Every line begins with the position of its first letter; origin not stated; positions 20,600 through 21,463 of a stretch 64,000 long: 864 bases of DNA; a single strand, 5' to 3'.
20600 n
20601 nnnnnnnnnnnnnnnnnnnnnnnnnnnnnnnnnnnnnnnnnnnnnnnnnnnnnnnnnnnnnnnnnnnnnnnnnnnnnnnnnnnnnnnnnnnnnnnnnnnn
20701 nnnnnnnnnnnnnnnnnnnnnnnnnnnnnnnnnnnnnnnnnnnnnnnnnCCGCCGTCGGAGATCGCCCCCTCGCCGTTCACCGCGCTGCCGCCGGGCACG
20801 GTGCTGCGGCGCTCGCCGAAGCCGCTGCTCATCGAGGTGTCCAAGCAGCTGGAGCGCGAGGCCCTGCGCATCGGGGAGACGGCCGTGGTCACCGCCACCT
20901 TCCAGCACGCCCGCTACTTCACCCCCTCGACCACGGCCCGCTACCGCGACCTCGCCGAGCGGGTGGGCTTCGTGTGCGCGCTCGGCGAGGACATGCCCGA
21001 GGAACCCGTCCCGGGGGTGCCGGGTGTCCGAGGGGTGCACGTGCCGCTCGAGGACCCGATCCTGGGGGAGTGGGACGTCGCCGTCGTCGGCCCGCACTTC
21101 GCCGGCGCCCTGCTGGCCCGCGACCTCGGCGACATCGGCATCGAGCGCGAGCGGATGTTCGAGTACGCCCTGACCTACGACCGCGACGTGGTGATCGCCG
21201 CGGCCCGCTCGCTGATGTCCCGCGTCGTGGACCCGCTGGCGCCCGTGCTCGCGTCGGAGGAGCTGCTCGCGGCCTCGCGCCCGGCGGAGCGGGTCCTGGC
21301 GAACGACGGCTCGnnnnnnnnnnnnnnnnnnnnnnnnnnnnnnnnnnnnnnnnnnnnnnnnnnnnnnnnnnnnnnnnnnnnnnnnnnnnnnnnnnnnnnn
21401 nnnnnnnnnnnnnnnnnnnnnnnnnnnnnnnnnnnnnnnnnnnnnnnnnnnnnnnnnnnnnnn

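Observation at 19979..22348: EAL-DICT-LOV-degenerate GGDEF: a predicted blue-light-gated c-di-GMP phosphodiesterase with inverted domain order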

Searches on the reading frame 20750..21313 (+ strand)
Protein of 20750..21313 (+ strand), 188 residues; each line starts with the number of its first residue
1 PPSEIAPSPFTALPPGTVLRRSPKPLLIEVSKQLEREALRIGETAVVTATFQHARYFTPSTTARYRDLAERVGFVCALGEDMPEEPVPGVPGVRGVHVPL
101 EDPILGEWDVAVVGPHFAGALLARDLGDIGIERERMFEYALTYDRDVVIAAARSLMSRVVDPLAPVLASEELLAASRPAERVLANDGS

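Call 44: predict_structure(alignment_id=A1)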
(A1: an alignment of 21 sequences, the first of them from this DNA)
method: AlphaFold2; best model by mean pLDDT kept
length: 166 residues; sequences in the alignment: 21
mean_pLDDT: 81.7   pTM: 0.81
mean pLDDT of the five models: 81.7, 70.1, 63.6, 56.7, 51.0
residues with pLDDT >= 90: 63; 70-90: 68; 50-70: 35; < 50: 0
segments of 3 or more residues with pLDDT < 50: none
pLDDT, mean of each block of 10 residues (from residue 1): 74 92 91 93 90 71 80 74 59 69 83 95 83 85 95 85 60
secondary structure, 60 per line:
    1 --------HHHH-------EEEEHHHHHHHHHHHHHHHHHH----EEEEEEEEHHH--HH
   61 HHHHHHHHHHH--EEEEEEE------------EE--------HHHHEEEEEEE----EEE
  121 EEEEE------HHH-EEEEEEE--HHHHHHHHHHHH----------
elements in order: H9-12 E20-23 H24-41 E46-53 H59-71 E74-80 H103-106 E107-113 E118-125 E136-142 H145-156

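Call 46: fold_search(model_id=the predicted structure, library=pdb)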
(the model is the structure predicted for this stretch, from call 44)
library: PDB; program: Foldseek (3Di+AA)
matches with E <= 10: 541; with E <= 0.001: 0
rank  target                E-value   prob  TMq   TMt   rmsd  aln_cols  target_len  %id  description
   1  1xdo_A                3.2e-03  1.00  0.47  0.14   5.1       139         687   14  Crystal Structure of Escherichia coli Polyphosphate Kinase (released 2005-06-21)
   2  2o8r_B                3.4e-03  0.99  0.44  0.15   7.1       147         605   11  Crystal Structure of Polyphosphate Kinase from Porphyromonas Gingivalis (released 2006-12-19)
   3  4gem_A                4.9e-03  0.98  0.42  0.37   6.3       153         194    8  Crystal structure of Zucchini (K171A) (released 2012-10-17)
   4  4gel_A                5.2e-03  0.99  0.43  0.38   5.9       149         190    7  Crystal structure of Zucchini (released 2012-10-17)
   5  9urj_A                1.2e-02  0.99  0.47  0.16   5.1       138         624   13  binary complex of polyP-bound polyphosphate kinase 1 (PPK1) (released 2026-03-04)
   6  9uri_A                1.2e-02  0.99  0.55  0.18   4.8       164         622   13  apo form of polyphosphate kinase 1 (PPK1) (released 2026-03-04)
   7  3qph_A                1.5e-02  0.95  0.42  0.25   5.6       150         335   11  The three-dimensional structure of TrmB, a global transcriptional regulator of the hyperthermophilic archaeon Pyrococc (released 2012-05-30)
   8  4rct_A                2.3e-02  0.89  0.42  0.24   7.8       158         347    6  Crystal structure of R-protein of NgoAVII restriction endonuclease (released 2014-12-24)
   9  2o8r_A                2.6e-02  0.97  0.45  0.15   5.3       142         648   10  Crystal Structure of Polyphosphate Kinase from Porphyromonas Gingivalis (released 2006-12-19)
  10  1p1k_B                4.5e-02  0.08  0.18  0.08  18.0       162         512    7  Crystal structure of the 1L-myo-inositol 1-phosphate synthase complexed with NADH in the presence of EDTA (released 2003-07-08)
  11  9uuh_A                4.8e-02  0.96  0.54  0.17   5.1       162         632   13  binary complex of ATP-bound polyphosphate kinase 1 (PPK1) (released 2026-03-04)
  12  4hwr_A                7.9e-02  0.20  0.27  0.15   9.8       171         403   10  Crystal structure of E. coli Threonyl-tRNA synthetase bound to a novel inhibitor (released 2013-09-18)
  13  3qw2_A                8.4e-02  0.10  0.19  0.12  17.2       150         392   13  L-myo-inositol 1-phosphate synthase from Archaeoglobus mutant N255A (released 2012-01-11)
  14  5ua0_A                1.0e-01  0.14  0.22  0.16  17.4       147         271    8  Dimeric crystal structure of HTPA reductase from arabidopsis thaliana (released 2017-12-13)
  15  5nwa_A                1.4e-01  0.57  0.35  0.16   7.0       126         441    5  Crystal structure of the complex of Tdp1 with duplex DNA (released 2018-01-10)
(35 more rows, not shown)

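Call 59: search_protein_representatives(protein=window:20750-21313:+)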
Query: 188 residues. Proteins with E-value up to 0.001 (for the whole library): 1079; up to 1e-10: 618; up to 1e-30: 104. The best 150 are listed.
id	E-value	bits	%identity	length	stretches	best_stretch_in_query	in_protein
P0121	1.2e-59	217.7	66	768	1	7-175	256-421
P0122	4.2e-59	216.0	62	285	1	2-183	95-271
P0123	2.9e-55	203.5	63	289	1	5-161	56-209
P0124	3.1e-55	203.4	63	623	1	8-166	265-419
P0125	8.9e-55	201.9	68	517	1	7-151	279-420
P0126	6.7e-53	195.8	63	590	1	7-162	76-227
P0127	1.9e-50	187.8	67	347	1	26-170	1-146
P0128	1.1e-49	185.3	57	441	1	1-170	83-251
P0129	2.5e-49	184.2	57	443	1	7-174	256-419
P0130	1.1e-48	182.0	60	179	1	7-160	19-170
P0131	4.6e-47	176.8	60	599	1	2-160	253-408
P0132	2.4e-44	167.9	58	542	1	3-161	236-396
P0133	3.6e-44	167.3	57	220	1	7-160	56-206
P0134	4.0e-44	167.2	67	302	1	39-161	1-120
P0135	5.0e-44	166.9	60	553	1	19-162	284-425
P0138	1.5e-42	162.1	56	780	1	8-163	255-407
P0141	1.4e-41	158.9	55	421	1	5-165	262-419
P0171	4.4e-36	141.0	51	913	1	8-163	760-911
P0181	4.0e-35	137.8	53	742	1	8-160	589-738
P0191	1.2e-33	133.0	47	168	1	7-167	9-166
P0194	2.4e-33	132.1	52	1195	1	17-160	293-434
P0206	3.0e-32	128.5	46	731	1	9-160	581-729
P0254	3.3e-28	115.3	47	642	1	23-166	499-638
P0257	4.5e-28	114.9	42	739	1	7-163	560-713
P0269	1.2e-27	113.5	42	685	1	8-161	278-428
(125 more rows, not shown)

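Call 60: search_protein_families(library=pfam, proteins=[P0181, P0206, P0171, P0194, P0141, P0191, P0138, P0257, P0269, P0254], max_evalue=0.00001)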
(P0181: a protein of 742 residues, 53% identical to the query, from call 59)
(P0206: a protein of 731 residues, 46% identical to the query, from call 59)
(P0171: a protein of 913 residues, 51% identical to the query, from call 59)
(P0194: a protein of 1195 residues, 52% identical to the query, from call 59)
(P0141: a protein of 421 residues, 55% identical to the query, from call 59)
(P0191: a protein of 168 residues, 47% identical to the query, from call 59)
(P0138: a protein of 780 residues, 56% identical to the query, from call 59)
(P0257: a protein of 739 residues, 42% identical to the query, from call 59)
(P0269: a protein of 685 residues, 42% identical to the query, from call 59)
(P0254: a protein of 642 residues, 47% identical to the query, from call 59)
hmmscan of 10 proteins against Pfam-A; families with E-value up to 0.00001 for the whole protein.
P0181 (742 aa): 6 families
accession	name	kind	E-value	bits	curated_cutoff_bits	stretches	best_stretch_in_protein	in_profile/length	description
PF00990.26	GGDEF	-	6.1e-43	146.8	23.8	1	143-299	1-158/161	Diguanylate cyclase, GGDEF domain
PF00563.25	EAL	-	1.6e-36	126.3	31.3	1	337-562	5-236/236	EAL domain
PF13426.13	PAS_9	-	5.8e-21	75.2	27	1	27-131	3-103/103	PAS domain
PF10069.14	DICT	-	6.6e-11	42.7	23.8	1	601-701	20-126/129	Sensory domain in DIguanylate Cyclases and Two-component system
PF00989.32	PAS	-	1.8e-09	38.1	22.6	1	18-129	4-113/113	PAS fold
PF08447.18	PAS_3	-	8.6e-08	32.8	25.6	1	40-125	1-88/89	PAS fold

P0206 (731 aa): 7 families
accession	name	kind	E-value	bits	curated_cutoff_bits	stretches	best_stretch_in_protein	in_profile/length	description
PF00990.26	GGDEF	-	1.6e-45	155.2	23.8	1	136-293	1-159/161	Diguanylate cyclase, GGDEF domain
PF00563.25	EAL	-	4.4e-33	115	31.3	1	323-552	2-236/236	EAL domain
PF13426.13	PAS_9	-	8.8e-19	68.1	27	1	30-124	9-103/103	PAS domain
PF10069.14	DICT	-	1.8e-10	41.3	23.8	1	596-691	24-125/129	Sensory domain in DIguanylate Cyclases and Two-component system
PF00989.32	PAS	-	2.4e-10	40.8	22.6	1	11-122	4-113/113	PAS fold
PF08448.16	PAS_4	-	3.2e-07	31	23.1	1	30-127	13-110/110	PAS fold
PF08447.18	PAS_3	-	9.3e-06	26.3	25.6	0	35-118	2-88/89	PAS fold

P0171 (913 aa): 11 families
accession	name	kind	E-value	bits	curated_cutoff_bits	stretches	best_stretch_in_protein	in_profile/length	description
PF00990.26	GGDEF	-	4.6e-41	140.7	23.8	1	310-467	1-157/161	Diguanylate cyclase, GGDEF domain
PF00563.25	EAL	-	3.7e-37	128.4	31.3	1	510-733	8-236/236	EAL domain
PF13426.13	PAS_9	-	2.4e-21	76.4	27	1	195-298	3-103/103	PAS domain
PF08447.18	PAS_3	-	4e-10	40.3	25.6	1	208-292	1-88/89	PAS fold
PF13185.12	GAF_2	-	5.5e-10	40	28.6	1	31-171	6-133/136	GAF domain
PF08448.16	PAS_4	-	1e-09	39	23.1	1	205-300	14-109/110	PAS fold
PF00989.32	PAS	-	2.4e-09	37.6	22.6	1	208-296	23-113/113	PAS fold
PF10069.14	DICT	-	7.1e-09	36.1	23.8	1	775-873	23-127/129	Sensory domain in DIguanylate Cyclases and Two-component system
PF01590.32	GAF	-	3.9e-08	34.3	22.4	1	31-172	4-132/133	GAF domain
PF13492.12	GAF_3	-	8.8e-07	29.8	27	1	31-173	4-127/129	GAF domain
PF14215.12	bHLH-MYC_N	-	9e-07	29.8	30.2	0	81-158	99-173/181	bHLH-MYC and R2R3-MYB transcription factors N-terminal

P0194 (1195 aa): 7 families
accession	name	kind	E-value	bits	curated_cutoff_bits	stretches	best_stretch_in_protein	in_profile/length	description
PF00563.25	EAL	-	2.4e-36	125.7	31.3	1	31-251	11-236/236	EAL domain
PF00990.26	GGDEF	-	1.1e-33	116.7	23.8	1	619-726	1-108/161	Diguanylate cyclase, GGDEF domain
PF01212.27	Beta_elim_lyase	-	4e-23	82.6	27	1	828-972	2-143/288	Beta-eliminating lyase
PF13426.13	PAS_9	-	4.5e-15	56.2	27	1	497-593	9-103/103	PAS domain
PF10069.14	DICT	-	9.9e-11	42.1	23.8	1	296-396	20-126/129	Sensory domain in DIguanylate Cyclases and Two-component system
PF08448.16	PAS_4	-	1.2e-08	35.6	23.1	1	501-595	17-109/110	PAS fold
PF00989.32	PAS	-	1.5e-07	31.8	22.6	1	478-591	3-113/113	PAS fold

P0141 (421 aa): 2 families
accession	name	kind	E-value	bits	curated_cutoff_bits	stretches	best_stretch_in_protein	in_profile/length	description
PF00563.25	EAL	-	2.1e-39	135.7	31.3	1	13-240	4-236/236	EAL domain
PF10069.14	DICT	-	1.1e-13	51.6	23.8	1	276-379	19-128/129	Sensory domain in DIguanylate Cyclases and Two-component system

P0191 (168 aa): 1 family
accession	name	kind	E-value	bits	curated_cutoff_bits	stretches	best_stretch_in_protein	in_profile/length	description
PF10069.14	DICT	-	1.6e-14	54.4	23.8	1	22-124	20-128/129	Sensory domain in DIguanylate Cyclases and Two-component system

P0138 (780 aa): 7 families
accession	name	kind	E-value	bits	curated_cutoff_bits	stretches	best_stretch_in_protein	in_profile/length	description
PF00563.25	EAL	-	3e-40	138.5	31.3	1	4-225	4-236/236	EAL domain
PF00990.26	GGDEF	-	5.8e-32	111.1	23.8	1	583-735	2-159/161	Diguanylate cyclase, GGDEF domain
PF13426.13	PAS_9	-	6.9e-21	74.9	27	1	475-570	9-103/103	PAS domain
PF10069.14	DICT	-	4.9e-13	49.6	23.8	1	263-367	13-126/129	Sensory domain in DIguanylate Cyclases and Two-component system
PF00989.32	PAS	-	2e-10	41.1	22.6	1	479-568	23-113/113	PAS fold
PF08448.16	PAS_4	-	7.5e-10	39.5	23.1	1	476-572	14-109/110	PAS fold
PF08447.18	PAS_3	-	7.7e-08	32.9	25.6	1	480-564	2-88/89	PAS fold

P0257 (739 aa): 3 families
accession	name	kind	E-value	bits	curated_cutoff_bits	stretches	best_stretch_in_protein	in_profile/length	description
PF00563.25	EAL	-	1.6e-40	139.4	31.3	1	305-534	2-236/236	EAL domain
PF00990.26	GGDEF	-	9.4e-12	45.4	23.8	1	132-269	2-142/161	Diguanylate cyclase, GGDEF domain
PF10069.14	DICT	-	1.8e-08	34.8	23.8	1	574-673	21-126/129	Sensory domain in DIguanylate Cyclases and Two-component system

P0269 (685 aa): 2 families
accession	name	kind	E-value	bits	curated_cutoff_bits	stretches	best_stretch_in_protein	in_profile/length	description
PF00563.25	EAL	-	1.5e-33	116.6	31.3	1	26-245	11-235/236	EAL domain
PF10069.14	DICT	-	1.1e-09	38.7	23.8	1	292-390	22-126/129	Sensory domain in DIguanylate Cyclases and Two-component system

P0254 (642 aa): 3 families
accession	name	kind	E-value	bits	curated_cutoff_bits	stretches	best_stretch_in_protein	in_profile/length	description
PF00563.25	EAL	-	1.4e-37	129.8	31.3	1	234-450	13-236/236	EAL domain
PF00990.26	GGDEF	-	6.8e-22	78.4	23.8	1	32-176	2-158/161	Diguanylate cyclase, GGDEF domain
PF10069.14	DICT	-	4.1e-07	30.4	23.8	1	505-598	29-128/129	Sensory domain in DIguanylate Cyclases and Two-component system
